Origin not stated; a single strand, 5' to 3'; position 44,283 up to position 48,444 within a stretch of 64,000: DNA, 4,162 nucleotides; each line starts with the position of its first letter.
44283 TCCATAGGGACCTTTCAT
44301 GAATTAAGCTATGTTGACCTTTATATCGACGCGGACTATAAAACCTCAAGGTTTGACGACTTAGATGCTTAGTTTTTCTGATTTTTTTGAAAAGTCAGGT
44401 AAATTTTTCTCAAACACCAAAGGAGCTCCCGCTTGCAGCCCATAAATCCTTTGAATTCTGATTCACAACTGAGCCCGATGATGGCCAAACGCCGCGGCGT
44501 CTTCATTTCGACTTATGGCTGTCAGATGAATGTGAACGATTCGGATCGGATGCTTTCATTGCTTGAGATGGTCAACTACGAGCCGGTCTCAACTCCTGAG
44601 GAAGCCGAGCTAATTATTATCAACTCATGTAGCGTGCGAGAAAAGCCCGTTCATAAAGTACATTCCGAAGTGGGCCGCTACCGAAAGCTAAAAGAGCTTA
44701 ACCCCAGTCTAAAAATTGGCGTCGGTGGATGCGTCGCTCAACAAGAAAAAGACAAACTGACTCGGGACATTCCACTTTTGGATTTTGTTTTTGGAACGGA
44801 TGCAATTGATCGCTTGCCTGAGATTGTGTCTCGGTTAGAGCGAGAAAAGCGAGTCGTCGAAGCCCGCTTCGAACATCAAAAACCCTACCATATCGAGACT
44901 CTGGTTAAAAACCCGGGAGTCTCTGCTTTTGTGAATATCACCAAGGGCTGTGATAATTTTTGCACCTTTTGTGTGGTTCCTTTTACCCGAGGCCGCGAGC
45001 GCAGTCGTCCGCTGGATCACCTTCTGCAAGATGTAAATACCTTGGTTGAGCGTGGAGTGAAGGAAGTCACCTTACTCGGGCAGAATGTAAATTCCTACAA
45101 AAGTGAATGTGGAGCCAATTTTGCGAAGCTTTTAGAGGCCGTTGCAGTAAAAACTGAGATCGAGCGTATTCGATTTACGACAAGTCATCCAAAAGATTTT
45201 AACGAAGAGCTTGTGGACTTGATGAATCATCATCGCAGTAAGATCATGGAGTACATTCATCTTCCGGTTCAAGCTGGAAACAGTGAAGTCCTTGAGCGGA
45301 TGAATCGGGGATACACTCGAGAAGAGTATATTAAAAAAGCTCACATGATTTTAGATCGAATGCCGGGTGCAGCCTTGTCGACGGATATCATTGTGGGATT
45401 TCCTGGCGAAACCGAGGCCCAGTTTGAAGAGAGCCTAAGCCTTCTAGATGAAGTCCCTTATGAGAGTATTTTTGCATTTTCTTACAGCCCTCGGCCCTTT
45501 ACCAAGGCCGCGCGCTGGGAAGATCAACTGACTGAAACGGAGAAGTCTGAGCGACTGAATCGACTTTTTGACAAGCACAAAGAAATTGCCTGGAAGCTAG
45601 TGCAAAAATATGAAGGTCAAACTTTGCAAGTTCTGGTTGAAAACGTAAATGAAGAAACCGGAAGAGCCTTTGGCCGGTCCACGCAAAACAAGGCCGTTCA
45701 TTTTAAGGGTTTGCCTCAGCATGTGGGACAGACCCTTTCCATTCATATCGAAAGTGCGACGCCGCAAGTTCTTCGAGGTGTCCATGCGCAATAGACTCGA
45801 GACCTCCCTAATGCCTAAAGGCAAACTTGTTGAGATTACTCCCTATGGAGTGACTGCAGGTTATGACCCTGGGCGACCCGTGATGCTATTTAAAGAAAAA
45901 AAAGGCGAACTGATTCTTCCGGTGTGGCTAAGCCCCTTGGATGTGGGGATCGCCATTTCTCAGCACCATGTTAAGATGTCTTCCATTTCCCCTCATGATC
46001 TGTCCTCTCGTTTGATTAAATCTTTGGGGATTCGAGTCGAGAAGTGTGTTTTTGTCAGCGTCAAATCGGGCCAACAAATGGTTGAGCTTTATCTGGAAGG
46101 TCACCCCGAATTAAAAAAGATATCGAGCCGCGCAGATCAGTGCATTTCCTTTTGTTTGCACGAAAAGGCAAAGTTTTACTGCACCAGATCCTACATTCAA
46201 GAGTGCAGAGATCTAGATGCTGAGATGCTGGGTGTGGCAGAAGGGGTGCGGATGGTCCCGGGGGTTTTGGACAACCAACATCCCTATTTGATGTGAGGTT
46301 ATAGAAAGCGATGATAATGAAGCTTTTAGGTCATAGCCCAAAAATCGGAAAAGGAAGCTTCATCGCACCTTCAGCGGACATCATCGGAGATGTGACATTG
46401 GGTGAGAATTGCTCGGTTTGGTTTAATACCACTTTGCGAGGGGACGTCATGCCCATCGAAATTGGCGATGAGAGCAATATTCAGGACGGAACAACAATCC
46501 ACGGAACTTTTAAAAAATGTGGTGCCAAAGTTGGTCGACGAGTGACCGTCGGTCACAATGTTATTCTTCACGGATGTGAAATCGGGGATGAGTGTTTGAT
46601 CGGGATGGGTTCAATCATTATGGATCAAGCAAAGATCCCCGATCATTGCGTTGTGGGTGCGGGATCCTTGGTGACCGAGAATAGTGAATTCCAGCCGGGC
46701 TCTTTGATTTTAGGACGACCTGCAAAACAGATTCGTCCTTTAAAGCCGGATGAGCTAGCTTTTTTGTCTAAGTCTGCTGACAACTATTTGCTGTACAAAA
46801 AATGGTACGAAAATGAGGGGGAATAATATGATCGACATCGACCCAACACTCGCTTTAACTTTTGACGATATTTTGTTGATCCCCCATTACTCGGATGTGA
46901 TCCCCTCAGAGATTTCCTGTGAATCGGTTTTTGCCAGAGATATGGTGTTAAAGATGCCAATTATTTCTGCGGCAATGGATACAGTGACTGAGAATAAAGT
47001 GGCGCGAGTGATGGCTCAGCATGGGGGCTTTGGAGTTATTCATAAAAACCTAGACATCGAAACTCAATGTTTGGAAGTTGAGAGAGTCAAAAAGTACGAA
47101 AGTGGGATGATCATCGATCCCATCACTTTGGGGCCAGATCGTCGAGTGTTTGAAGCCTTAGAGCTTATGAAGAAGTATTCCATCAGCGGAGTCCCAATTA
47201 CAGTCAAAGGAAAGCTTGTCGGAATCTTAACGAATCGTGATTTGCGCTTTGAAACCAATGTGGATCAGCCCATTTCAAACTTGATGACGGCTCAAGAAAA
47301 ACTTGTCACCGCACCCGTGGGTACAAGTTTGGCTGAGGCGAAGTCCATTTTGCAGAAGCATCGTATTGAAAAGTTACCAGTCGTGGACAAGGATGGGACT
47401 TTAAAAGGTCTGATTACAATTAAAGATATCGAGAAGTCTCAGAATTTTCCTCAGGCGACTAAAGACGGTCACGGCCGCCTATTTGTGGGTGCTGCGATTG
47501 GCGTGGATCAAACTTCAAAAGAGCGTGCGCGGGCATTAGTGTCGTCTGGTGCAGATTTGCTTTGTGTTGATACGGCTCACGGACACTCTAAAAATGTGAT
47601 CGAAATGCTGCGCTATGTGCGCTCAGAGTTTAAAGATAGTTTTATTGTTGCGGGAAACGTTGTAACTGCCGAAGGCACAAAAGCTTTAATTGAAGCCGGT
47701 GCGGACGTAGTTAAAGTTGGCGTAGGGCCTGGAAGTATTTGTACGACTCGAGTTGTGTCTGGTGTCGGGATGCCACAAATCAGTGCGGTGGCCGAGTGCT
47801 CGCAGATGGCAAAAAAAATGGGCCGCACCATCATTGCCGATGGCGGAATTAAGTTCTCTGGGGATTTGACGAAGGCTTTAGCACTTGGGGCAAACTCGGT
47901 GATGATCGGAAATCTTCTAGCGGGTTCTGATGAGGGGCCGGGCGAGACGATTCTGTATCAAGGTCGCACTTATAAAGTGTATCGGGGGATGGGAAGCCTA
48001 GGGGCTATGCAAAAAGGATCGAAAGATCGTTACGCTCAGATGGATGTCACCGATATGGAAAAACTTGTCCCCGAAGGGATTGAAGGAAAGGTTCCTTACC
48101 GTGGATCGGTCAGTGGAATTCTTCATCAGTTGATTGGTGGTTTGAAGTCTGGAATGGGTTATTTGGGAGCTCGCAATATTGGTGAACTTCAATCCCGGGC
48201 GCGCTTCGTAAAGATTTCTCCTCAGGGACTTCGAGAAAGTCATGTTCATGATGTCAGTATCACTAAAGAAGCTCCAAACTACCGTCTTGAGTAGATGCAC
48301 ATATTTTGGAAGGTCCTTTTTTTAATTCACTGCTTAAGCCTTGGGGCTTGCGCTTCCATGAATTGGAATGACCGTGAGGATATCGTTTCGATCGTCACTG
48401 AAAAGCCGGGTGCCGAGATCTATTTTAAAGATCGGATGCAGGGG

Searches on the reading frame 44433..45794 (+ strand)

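Call 52: search_protein_families(library=pfam, proteins=[window:44433-45794:+], max_evalue=0.00001)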
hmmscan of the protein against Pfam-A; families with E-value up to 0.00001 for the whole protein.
window:44433-45794:+ (453 aa): 3 families
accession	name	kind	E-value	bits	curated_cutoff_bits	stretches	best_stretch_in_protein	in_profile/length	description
PF00919.26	UPF0004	-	6.3e-29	100.3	27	1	23-121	2-98/98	Uncharacterized protein family UPF0004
PF04055.27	Radical_SAM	-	2.4e-28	99.8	29.5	1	167-338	1-166/166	Radical SAM superfamily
PF01938.26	TRAM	-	2.3e-10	40.6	21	1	391-449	1-58/61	TRAM domain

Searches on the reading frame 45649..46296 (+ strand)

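Call 52: search_protein_families(library=pfam, proteins=[window:45649-46296:+], max_evalue=0.00001)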
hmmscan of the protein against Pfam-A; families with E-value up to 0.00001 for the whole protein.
window:45649-46296:+ (215 aa): 1 family
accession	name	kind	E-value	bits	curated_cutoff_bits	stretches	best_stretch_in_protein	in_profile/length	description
PF02577.19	BFN_dom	-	1.6e-08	34.8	27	1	79-185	1-106/112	Bifunctional nuclease domain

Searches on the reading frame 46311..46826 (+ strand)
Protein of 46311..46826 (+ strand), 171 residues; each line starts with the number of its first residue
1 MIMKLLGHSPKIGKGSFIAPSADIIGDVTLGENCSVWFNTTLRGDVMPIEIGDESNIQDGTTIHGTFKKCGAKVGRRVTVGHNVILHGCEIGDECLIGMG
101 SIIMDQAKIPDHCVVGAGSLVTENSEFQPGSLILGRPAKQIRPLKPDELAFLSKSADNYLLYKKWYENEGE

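Call 52: search_protein_families(library=pfam, proteins=[window:46311-46826:+], max_evalue=0.00001)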
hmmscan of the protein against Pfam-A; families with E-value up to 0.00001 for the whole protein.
window:46311-46826:+ (171 aa): 3 families
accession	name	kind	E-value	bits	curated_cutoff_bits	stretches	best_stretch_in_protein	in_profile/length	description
PF00132.30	Hexapep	-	9.8e-24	82.5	27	3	10-44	2-36/36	Bacterial transferase hexapeptide (six repeats)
PF25084.1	LbH_EIF2B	-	1.1e-10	41.9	54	1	51-129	24-101/105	EIF2B subunit epsilon LbH domain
PF14602.12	Hexapep_2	-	1.9e-08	34.4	27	0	73-103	3-32/34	Hexapeptide repeat of succinyl-transferase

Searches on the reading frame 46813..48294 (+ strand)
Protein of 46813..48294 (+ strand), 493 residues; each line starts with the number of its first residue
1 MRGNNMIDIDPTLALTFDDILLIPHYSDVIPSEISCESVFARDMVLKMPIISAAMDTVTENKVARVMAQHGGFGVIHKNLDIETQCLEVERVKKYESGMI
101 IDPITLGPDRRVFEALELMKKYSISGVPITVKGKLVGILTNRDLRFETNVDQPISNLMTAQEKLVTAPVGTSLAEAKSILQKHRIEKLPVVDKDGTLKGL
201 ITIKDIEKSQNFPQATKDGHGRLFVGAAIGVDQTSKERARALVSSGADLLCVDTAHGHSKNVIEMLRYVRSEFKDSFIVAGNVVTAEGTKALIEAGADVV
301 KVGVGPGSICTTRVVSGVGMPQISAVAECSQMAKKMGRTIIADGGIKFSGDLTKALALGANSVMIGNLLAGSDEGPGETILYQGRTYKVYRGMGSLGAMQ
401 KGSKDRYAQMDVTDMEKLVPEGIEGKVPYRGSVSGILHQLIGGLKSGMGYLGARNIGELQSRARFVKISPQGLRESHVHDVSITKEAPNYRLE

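Call 48: search_protein_families(library=pfam, proteins=[window:46813-48294:+], max_evalue=0.00001)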
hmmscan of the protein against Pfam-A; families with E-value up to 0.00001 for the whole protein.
window:46813-48294:+ (493 aa): 4 families
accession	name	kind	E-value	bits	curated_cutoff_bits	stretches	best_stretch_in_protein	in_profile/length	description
PF00478.31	IMPDH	-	1.1e-152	508.4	25.6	1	14-479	1-345/345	IMP dehydrogenase / GMP reductase domain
PF00571.33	CBS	-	9.2e-24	84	24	2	157-206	4-51/57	CBS domain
PF01070.24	FMN_dh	-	4.7e-08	32.9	24.9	1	263-368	207-304/350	FMN-dependent dehydrogenase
PF01645.23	Glu_synthase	-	5.1e-06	26.3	20.4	1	263-367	195-305/369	Conserved region in glutamate synthase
